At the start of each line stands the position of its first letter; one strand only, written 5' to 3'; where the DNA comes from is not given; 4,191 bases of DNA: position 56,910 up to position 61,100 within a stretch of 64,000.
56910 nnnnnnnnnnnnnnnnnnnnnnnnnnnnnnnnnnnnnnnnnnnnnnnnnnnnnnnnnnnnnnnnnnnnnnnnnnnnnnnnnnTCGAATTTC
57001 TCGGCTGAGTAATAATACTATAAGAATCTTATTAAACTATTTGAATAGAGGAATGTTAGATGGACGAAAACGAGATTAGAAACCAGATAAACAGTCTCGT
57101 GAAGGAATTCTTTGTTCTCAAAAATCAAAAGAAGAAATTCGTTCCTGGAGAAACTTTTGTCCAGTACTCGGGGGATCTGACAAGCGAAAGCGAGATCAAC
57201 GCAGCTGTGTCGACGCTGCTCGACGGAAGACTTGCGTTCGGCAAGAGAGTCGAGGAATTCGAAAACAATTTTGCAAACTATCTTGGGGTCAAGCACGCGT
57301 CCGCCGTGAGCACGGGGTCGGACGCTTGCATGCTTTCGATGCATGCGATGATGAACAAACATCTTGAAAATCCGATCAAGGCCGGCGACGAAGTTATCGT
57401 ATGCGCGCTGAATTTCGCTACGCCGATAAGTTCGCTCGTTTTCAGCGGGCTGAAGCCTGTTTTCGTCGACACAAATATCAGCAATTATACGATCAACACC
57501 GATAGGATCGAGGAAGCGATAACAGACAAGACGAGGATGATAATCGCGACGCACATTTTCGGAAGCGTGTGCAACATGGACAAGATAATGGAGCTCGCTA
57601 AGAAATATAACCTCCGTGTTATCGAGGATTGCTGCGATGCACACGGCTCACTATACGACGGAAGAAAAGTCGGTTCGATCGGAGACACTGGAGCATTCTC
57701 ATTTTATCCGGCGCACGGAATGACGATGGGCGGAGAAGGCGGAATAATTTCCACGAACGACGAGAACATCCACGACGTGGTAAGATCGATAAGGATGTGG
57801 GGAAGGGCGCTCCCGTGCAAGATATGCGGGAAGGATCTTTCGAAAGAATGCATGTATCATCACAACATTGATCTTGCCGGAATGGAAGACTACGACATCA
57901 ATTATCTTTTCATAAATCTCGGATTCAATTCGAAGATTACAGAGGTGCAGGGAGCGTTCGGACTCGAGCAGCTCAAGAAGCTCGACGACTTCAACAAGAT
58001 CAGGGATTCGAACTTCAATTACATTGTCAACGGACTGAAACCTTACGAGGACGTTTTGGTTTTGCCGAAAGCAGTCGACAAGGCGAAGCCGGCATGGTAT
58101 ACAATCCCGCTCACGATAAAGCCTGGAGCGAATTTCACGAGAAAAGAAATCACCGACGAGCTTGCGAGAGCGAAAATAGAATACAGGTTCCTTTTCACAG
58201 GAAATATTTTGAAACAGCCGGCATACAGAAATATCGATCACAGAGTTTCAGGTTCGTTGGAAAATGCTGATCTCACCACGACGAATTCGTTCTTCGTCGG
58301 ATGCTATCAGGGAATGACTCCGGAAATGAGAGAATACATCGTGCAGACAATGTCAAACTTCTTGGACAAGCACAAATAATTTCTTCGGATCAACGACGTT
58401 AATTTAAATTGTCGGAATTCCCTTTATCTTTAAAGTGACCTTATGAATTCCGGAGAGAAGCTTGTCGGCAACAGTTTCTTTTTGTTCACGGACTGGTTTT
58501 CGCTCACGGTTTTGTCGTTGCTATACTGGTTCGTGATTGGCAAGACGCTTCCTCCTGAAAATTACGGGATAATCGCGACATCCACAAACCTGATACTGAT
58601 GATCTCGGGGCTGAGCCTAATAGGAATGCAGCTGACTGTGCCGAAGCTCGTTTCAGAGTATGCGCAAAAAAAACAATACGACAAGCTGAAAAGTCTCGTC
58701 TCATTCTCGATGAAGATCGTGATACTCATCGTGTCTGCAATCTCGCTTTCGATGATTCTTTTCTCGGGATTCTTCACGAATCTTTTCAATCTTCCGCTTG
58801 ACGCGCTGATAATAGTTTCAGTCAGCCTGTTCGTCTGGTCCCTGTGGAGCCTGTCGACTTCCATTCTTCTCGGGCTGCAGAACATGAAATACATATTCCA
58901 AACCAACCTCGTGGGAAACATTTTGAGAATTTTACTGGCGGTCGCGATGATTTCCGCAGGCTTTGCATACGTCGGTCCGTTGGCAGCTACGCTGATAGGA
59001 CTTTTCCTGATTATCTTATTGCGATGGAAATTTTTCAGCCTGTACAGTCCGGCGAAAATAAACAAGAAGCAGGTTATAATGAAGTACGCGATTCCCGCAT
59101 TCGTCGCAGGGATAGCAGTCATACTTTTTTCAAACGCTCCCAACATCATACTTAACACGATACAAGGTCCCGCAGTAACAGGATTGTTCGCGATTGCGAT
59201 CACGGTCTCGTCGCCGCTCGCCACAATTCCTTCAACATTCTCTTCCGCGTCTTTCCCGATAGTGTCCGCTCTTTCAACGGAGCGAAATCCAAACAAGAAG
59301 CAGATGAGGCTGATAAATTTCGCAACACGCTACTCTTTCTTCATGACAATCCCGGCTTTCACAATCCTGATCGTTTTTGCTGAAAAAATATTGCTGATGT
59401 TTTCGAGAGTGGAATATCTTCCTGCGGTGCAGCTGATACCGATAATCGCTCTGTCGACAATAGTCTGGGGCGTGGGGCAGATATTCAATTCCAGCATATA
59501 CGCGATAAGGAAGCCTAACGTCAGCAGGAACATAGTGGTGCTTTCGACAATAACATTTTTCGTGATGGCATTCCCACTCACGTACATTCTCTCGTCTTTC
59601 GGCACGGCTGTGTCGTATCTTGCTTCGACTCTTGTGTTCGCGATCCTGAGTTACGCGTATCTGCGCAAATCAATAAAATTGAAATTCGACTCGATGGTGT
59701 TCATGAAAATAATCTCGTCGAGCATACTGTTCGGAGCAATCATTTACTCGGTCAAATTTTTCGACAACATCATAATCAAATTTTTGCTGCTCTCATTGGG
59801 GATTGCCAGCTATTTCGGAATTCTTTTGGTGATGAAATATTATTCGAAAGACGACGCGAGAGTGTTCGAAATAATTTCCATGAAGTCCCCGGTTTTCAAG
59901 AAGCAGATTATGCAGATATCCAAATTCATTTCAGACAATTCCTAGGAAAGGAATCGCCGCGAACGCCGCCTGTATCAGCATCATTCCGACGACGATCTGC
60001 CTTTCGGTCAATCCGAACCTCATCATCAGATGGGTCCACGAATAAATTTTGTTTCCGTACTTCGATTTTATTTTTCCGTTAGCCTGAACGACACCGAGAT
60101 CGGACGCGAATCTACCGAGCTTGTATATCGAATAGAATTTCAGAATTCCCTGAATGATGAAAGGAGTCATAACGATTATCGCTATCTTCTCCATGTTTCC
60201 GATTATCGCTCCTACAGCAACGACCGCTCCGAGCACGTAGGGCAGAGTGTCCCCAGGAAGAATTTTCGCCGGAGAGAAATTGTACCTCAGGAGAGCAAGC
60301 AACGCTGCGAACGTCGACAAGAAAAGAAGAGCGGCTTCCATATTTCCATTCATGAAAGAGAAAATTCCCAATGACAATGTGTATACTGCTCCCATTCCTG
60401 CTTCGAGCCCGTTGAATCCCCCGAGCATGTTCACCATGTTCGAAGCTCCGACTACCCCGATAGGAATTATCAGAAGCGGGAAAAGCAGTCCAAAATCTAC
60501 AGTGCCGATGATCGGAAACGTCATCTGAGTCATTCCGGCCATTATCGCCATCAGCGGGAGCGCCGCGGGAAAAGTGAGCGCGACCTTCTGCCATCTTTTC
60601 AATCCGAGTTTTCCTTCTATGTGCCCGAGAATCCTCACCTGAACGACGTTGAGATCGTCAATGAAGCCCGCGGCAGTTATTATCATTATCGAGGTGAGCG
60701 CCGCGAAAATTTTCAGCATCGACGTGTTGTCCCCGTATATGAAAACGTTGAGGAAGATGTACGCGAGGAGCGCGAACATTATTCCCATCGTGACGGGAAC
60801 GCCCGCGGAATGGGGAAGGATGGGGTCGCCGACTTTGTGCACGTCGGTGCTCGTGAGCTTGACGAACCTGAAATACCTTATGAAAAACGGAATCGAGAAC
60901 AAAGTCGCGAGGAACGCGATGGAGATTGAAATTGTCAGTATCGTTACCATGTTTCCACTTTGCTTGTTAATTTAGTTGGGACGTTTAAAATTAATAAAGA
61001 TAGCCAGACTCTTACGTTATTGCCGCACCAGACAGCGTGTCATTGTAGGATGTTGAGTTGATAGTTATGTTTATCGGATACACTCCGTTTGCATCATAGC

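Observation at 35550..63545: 28-kb surface glycan island with duplicated Dpm1-like GT2 + ArnT/PMT-like GT-C modules, lacking an AglB/STT3 oligosaccharyltransferase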

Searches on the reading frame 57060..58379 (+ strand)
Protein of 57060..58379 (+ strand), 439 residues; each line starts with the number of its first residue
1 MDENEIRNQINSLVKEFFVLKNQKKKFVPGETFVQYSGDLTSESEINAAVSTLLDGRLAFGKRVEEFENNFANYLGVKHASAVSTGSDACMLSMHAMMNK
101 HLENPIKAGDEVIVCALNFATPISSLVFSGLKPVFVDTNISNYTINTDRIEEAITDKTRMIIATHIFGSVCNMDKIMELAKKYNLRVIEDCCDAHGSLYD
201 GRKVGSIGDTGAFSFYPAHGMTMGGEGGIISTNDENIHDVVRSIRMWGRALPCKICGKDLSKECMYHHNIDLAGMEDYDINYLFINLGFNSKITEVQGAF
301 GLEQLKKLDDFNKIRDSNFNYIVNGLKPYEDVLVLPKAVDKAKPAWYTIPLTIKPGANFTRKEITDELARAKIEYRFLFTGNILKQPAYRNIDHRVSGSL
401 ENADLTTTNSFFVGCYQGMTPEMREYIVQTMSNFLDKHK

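Call 5: search_protein_families(library=pfam, proteins=[window:57060-58379:+])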
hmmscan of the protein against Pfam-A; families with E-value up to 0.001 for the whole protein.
window:57060-58379:+ (439 aa): 3 families
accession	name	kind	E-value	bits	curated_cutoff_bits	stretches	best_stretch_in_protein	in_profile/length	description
PF01041.23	DegT_DnrJ_EryC1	-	2.2e-88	297.4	19.8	1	43-431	5-359/360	DegT/DnrJ/EryC1/StrS aminotransferase family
PF00155.27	Aminotran_1_2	-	1.1e-07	31.8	19.7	1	65-190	45-185/361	Aminotransferase class I and II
PF00266.25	Aminotran_5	-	3.6e-05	23.3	21.5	1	51-195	32-180/371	Aminotransferase class-V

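Call 21: search_protein_families(library=ncbifam, proteins=[window:57060-58379:+], max_evalue=0.01)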
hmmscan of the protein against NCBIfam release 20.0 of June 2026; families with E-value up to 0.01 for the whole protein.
window:57060-58379:+ (439 aa): 37 families (the best 25 are shown)
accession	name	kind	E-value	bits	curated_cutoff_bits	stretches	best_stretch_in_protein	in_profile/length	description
NF011936.0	PRK15407.1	equivalog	1.3e-129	432.7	423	1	2-438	5-439/440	lipopolysaccharide biosynthesis protein RfbH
TIGR03588.1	PseC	equivalog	7.3e-57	193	423.5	1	34-434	2-379/380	UDP-4-amino-4,6-dideoxy-N-acetyl-beta-L-altrosamine transaminase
TIGR04181.1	NHT_00031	hypoth_equivalog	2.7e-44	151.5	420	2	60-244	28-220/359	LegC family aminotransferase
NF008687.0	PRK11706.1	equivalog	2.9e-44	151.4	375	1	52-245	24-206/375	dTDP-4-amino-4,6-dideoxygalactose transaminase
NF008658.2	PRK11658.1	equivalog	1.2e-40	139.4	631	1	32-249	3-211/379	UDP-4-amino-4-deoxy-L-arabinose aminotransferase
TIGR02379.1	ECA_wecE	subfamily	8.1e-40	136.7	434.85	1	56-435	28-375/376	dTDP-4-amino-4,6-dideoxy-D-glucose transaminase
TIGR04427.1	PLP_DesI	equivalog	5.6e-33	114.6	650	1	61-251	51-231/390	dTDP-4-dehydro-6-deoxyglucose aminotransferase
NF004975.0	PRK06348.1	equivalog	4.1e-08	32.6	549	1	66-190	70-201/384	pyridoxal phosphate-dependent aminotransferase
TIGR01977.1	am_tr_V_EF2568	hypoth_equivalog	7e-08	31.9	377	1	62-197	44-180/376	cysteine desulfurase family protein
NF005816.0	PRK07682.1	equivalog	2e-07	30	620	1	101-194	106-206/390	aminotransferase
TIGR01976.1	am_tr_V_VC1184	hypoth_equivalog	6.3e-07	29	352.35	1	48-223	47-226/401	cysteine desulfurase-like protein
NF005817.0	PRK07683.1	equivalog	1.2e-06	27.4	575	1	106-165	110-169/387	aminotransferase A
NF006569.0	PRK09082.1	subfamily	1.7e-06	27.4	420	1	102-195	108-207/386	methionine aminotransferase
TIGR01825.1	gly_Cac_T_rel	subfamily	1.3e-05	24.1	535.4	1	65-199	81-206/385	BioF/Kbl family PLP-dependent acyltransferase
NF004770.0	PRK06108.1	subfamily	1.6e-05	23.9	422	1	47-163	56-176/396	pyridoxal phosphate-dependent aminotransferase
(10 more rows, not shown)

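Call 74: search_solved_structures(query=window:57060-58379:+, max_evalue=1e-20, show_alignments=1)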
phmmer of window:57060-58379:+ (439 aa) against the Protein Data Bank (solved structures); distinct sequences matched with E-value up to 1e-20: 46.
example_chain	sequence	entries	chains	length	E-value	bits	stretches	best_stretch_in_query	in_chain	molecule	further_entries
3bcx_A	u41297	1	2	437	2.5e-93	316.6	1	1-435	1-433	CDP-6-deoxy-L-threo-D-glycero-4-hexulose-3-dehydrase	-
3bb8_A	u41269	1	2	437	4.4e-92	312.5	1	1-435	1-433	CDP-4-keto-6-deoxy-D-glucose-3-dehydrase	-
7b0d_A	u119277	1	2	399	1.1e-50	176.2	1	43-250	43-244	Glutamine--scyllo-inositol transaminase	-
5u1z_A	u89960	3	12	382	5.2e-50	173.9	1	53-248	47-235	Putative aminotransferase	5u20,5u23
5u21_A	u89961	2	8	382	7.6e-50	173.3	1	53-248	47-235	Putative aminotransferase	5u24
2gms_A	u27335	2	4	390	2.6e-49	171.6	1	48-418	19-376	Putative pyridoxamine 5-phosphate-dependent dehydrase, Wbdk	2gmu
2r0t_A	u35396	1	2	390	2.6e-49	171.6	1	48-418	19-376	Pyridoxamine 5-phosphate-dependent dehydrase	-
3b8x_A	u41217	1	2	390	3.8e-49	171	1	48-418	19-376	Pyridoxamine 5-phosphate-dependent dehydrase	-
3gr9_A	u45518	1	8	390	3.8e-49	171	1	48-418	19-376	ColD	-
3frk_A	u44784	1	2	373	4.1e-49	170.9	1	60-248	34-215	QdtB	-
7n63_A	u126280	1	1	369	1.3e-47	166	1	43-251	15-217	Putative aminotransferase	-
3bn1_A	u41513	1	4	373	4.6e-44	154.3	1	60-248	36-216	Perosamine synthetase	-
3dr4_A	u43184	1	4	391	4.9e-44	154.2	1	60-248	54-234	Putative perosamine synthetase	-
3dr7_A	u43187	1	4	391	5.7e-44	154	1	60-248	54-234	Putative perosamine synthetase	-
9wvy_A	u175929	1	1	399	4e-43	151.2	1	34-311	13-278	Putative NDP-4-keto-6-deoxyglucose-3-dehydratase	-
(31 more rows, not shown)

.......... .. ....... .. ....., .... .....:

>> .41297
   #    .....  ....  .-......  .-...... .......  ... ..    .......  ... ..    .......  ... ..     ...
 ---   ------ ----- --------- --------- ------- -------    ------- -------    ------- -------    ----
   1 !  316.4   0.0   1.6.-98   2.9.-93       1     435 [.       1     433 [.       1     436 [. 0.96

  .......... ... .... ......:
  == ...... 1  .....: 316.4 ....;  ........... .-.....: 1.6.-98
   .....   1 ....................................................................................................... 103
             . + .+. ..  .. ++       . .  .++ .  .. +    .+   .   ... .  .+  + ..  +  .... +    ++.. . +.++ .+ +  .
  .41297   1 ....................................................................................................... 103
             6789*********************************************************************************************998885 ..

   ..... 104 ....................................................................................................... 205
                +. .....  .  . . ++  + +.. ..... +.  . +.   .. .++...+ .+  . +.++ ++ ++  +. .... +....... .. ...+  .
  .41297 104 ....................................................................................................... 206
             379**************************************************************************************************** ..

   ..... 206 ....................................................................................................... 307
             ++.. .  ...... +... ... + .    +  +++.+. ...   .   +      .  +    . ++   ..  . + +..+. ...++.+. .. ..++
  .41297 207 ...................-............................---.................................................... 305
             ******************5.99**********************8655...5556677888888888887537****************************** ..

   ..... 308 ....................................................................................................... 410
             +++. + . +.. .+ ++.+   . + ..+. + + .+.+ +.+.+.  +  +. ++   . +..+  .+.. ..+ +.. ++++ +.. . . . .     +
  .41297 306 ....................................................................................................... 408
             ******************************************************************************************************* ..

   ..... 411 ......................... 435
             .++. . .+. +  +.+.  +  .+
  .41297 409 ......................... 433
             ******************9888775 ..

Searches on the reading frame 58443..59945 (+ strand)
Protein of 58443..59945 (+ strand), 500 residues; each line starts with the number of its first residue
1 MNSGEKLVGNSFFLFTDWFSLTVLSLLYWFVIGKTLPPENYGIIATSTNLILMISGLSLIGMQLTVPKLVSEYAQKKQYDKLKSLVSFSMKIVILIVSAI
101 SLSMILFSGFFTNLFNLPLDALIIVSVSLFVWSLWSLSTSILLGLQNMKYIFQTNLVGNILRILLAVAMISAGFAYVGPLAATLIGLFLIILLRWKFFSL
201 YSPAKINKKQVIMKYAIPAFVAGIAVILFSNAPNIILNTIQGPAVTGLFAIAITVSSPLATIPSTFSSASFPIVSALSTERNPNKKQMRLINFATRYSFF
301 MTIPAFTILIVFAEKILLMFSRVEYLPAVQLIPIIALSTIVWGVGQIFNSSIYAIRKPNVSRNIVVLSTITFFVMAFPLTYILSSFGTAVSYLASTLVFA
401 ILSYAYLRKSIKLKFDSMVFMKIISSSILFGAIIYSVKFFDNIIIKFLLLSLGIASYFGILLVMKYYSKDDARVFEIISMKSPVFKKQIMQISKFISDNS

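Call 5: search_protein_families(library=pfam, proteins=[window:58443-59945:+])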
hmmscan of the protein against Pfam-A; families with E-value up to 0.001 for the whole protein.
window:58443-59945:+ (500 aa): 3 families
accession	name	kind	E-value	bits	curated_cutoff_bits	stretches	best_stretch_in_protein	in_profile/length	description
PF01943.22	Polysacc_synt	-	2.5e-14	53.8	28.2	1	10-276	4-272/274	Polysaccharide biosynthesis protein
PF01554.23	MatE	-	2.6e-06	27.7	24.9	1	218-375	1-158/161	MatE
PF03023.19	MurJ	-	5.3e-05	22.5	27.4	1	258-436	245-432/451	Lipid II flippase MurJ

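Call 21: search_protein_families(library=ncbifam, proteins=[P0072, P0073, P0075, P0078], max_evalue=0.01)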
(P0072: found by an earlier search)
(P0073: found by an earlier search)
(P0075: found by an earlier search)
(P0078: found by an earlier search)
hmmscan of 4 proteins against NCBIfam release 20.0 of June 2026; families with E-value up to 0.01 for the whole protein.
P0072 (455 aa): 2 families
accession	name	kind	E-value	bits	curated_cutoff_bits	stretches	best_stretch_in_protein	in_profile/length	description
NF047440.1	LA3751_2_3_fam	subfamily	1.2e-13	50.7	200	1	73-361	82-390/460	LA_3751/LA_3752 family putative glycosyltransferase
NF047510.1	LIC_10190_fam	subfamily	0.004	15.9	100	1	103-236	181-310/424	LIC_10190 family membrane protein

P0073 (225 aa): 26 families (the best 25 are shown)
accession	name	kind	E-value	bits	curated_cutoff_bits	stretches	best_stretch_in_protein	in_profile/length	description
TIGR04182.1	glyco_TIGR04182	equivalog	6.4e-31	107.8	325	1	5-221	1-216/293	S-layer glycoprotein N-glycosyltransferase AglJ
NF041391.1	DPhHxTase_Halo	equivalog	9.3e-27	93.4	375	1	12-221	3-207/213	dolichyl-phosphate hexose transferase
NF058614.1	PPMAGASynPpgS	equivalog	8.7e-19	67.8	370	1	6-217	2-217/226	polyprenyl-phospho-N-acetylgalactosaminyl synthase PpgS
NF047588.1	GlcsyltransPgfSStrep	equivalog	1.5e-17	63.8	500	1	6-214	3-212/308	glycosyltransferase PgfS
NF007986.1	PRK10714.1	equivalog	4.9e-16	58.6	529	1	5-216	7-219/316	undecaprenyl-phosphate 4-deoxy-4-formamido-L-arabinose transferase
TIGR03937.1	PgaC_IcaA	equivalog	8e-16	58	422.3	1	3-92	44-136/407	poly-beta-1,6-N-acetyl-D-glucosamine synthase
TIGR04283.1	glyco_like_mftF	equivalog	6.5e-15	55.3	182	1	6-103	1-95/221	TIGR04283 family arsenosugar biosynthesis glycosyltransferase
NF010496.0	PRK13915.1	equivalog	2.3e-14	53.2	262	1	4-103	31-141/307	glucosyl-3-phosphoglycerate synthase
NF041875.1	EPS_EpsD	equivalog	3.6e-12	46.3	370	1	6-95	1-93/325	exopolysaccharide biosynthesis glycosyltransferase EpsD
NF007482.0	PRK10073.1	equivalog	1.4e-10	40.8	423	1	3-93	5-97/334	glycosyltransferase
TIGR03111.1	glyc2_xrt_Gpos1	hypoth_equivalog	2.5e-10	39.7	363.95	1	2-121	47-172/439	TIGR03111 family XrtG-associated glycosyltransferase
TIGR03965.1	mycofact_glyco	equivalog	1.2e-09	37.6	280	1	3-94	73-167/467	mycofactocin biosynthesis glycosyltransferase MftF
NF041865.1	EpsU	equivalog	2.6e-08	33.3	700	1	6-132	41-174/394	exopolysaccharide biosynthesis GT2 family glycosyltransferase EpsU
TIGR04242.1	nodulat_NodC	equivalog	3.8e-08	32.7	550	1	3-94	47-144/395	chitooligosaccharide synthase NodC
NF038302.1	EPS_HpsE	equivalog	1.3e-07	30.9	300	1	5-93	2-98/307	hormogonium polysaccharide biosynthesis glycosyltransferase HpsE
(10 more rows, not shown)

P0075 (339 aa): 3 families
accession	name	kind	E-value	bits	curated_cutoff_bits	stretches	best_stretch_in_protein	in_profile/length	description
NF053644.1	MraY_archaea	equivalog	9.1e-18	64.7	450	1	113-269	144-293/340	pseudomurein biosynthesis MraY family phospho-N-acetylmuramoyl-pentapeptide-transferase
TIGR00445.1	mraY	equivalog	9.9e-13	48.2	192.05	1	47-269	31-263/321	phospho-N-acetylmuramoyl-pentapeptide-transferase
TIGR02380.1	ECA_wecA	exception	0.0028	16.8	326.05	0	40-335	28-306/346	UDP-N-acetylglucosamine--undecaprenyl-phosphate N-acetylglucosaminephosphotransferase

P0078 (500 aa): 2 families
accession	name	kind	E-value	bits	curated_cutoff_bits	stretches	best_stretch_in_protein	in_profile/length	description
TIGR02900.1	spore_V_B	equivalog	9.7e-08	31.2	372.3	2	249-457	274-485/488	stage V sporulation protein B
TIGR00797.1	matE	subfamily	4.7e-07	29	147.4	1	23-383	11-384/396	MATE family efflux transporter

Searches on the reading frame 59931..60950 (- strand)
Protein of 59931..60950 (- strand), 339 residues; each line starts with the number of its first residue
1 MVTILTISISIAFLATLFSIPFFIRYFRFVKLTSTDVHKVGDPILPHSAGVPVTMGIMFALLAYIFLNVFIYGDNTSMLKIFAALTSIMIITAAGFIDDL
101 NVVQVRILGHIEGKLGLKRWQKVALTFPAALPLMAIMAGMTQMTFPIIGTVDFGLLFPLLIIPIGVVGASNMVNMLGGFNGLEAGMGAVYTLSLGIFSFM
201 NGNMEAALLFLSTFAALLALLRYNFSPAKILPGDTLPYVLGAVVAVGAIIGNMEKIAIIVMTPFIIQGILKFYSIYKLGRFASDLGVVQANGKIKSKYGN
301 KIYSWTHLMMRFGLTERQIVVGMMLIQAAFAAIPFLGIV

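Call 5: search_protein_families(library=pfam, proteins=[window:59931-60950:-])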
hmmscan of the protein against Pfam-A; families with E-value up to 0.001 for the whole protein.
window:59931-60950:- (339 aa): 1 family
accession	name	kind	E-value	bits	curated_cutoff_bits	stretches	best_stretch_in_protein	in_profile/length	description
PF00953.26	Glycos_transf_4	-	1.2e-29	103.8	27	1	82-251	2-159/160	Glycosyl transferase family 4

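Call 21: search_protein_families(library=ncbifam, proteins=[P0072, P0073, P0075, P0078], max_evalue=0.01)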
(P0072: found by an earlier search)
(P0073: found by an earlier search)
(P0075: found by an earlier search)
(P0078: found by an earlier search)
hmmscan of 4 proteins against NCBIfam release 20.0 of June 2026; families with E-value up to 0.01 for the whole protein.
P0072 (455 aa): 2 families
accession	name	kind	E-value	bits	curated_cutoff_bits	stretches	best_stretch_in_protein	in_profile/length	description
NF047440.1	LA3751_2_3_fam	subfamily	1.2e-13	50.7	200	1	73-361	82-390/460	LA_3751/LA_3752 family putative glycosyltransferase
NF047510.1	LIC_10190_fam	subfamily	0.004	15.9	100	1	103-236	181-310/424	LIC_10190 family membrane protein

P0073 (225 aa): 26 families (the best 25 are shown)
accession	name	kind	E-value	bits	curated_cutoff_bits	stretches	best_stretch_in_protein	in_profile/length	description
TIGR04182.1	glyco_TIGR04182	equivalog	6.4e-31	107.8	325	1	5-221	1-216/293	S-layer glycoprotein N-glycosyltransferase AglJ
NF041391.1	DPhHxTase_Halo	equivalog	9.3e-27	93.4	375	1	12-221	3-207/213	dolichyl-phosphate hexose transferase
NF058614.1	PPMAGASynPpgS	equivalog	8.7e-19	67.8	370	1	6-217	2-217/226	polyprenyl-phospho-N-acetylgalactosaminyl synthase PpgS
NF047588.1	GlcsyltransPgfSStrep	equivalog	1.5e-17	63.8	500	1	6-214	3-212/308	glycosyltransferase PgfS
NF007986.1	PRK10714.1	equivalog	4.9e-16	58.6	529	1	5-216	7-219/316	undecaprenyl-phosphate 4-deoxy-4-formamido-L-arabinose transferase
TIGR03937.1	PgaC_IcaA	equivalog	8e-16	58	422.3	1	3-92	44-136/407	poly-beta-1,6-N-acetyl-D-glucosamine synthase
TIGR04283.1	glyco_like_mftF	equivalog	6.5e-15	55.3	182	1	6-103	1-95/221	TIGR04283 family arsenosugar biosynthesis glycosyltransferase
NF010496.0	PRK13915.1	equivalog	2.3e-14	53.2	262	1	4-103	31-141/307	glucosyl-3-phosphoglycerate synthase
NF041875.1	EPS_EpsD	equivalog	3.6e-12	46.3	370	1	6-95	1-93/325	exopolysaccharide biosynthesis glycosyltransferase EpsD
NF007482.0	PRK10073.1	equivalog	1.4e-10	40.8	423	1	3-93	5-97/334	glycosyltransferase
TIGR03111.1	glyc2_xrt_Gpos1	hypoth_equivalog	2.5e-10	39.7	363.95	1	2-121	47-172/439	TIGR03111 family XrtG-associated glycosyltransferase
TIGR03965.1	mycofact_glyco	equivalog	1.2e-09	37.6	280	1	3-94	73-167/467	mycofactocin biosynthesis glycosyltransferase MftF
NF041865.1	EpsU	equivalog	2.6e-08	33.3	700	1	6-132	41-174/394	exopolysaccharide biosynthesis GT2 family glycosyltransferase EpsU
TIGR04242.1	nodulat_NodC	equivalog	3.8e-08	32.7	550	1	3-94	47-144/395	chitooligosaccharide synthase NodC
NF038302.1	EPS_HpsE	equivalog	1.3e-07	30.9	300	1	5-93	2-98/307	hormogonium polysaccharide biosynthesis glycosyltransferase HpsE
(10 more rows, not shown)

P0075 (339 aa): 3 families
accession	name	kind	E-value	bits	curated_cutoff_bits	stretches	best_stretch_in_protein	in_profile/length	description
NF053644.1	MraY_archaea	equivalog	9.1e-18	64.7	450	1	113-269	144-293/340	pseudomurein biosynthesis MraY family phospho-N-acetylmuramoyl-pentapeptide-transferase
TIGR00445.1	mraY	equivalog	9.9e-13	48.2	192.05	1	47-269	31-263/321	phospho-N-acetylmuramoyl-pentapeptide-transferase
TIGR02380.1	ECA_wecA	exception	0.0028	16.8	326.05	0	40-335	28-306/346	UDP-N-acetylglucosamine--undecaprenyl-phosphate N-acetylglucosaminephosphotransferase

P0078 (500 aa): 2 families
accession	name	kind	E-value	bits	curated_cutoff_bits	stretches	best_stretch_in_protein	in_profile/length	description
TIGR02900.1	spore_V_B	equivalog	9.7e-08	31.2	372.3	2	249-457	274-485/488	stage V sporulation protein B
TIGR00797.1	matE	subfamily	4.7e-07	29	147.4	1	23-383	11-384/396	MATE family efflux transporter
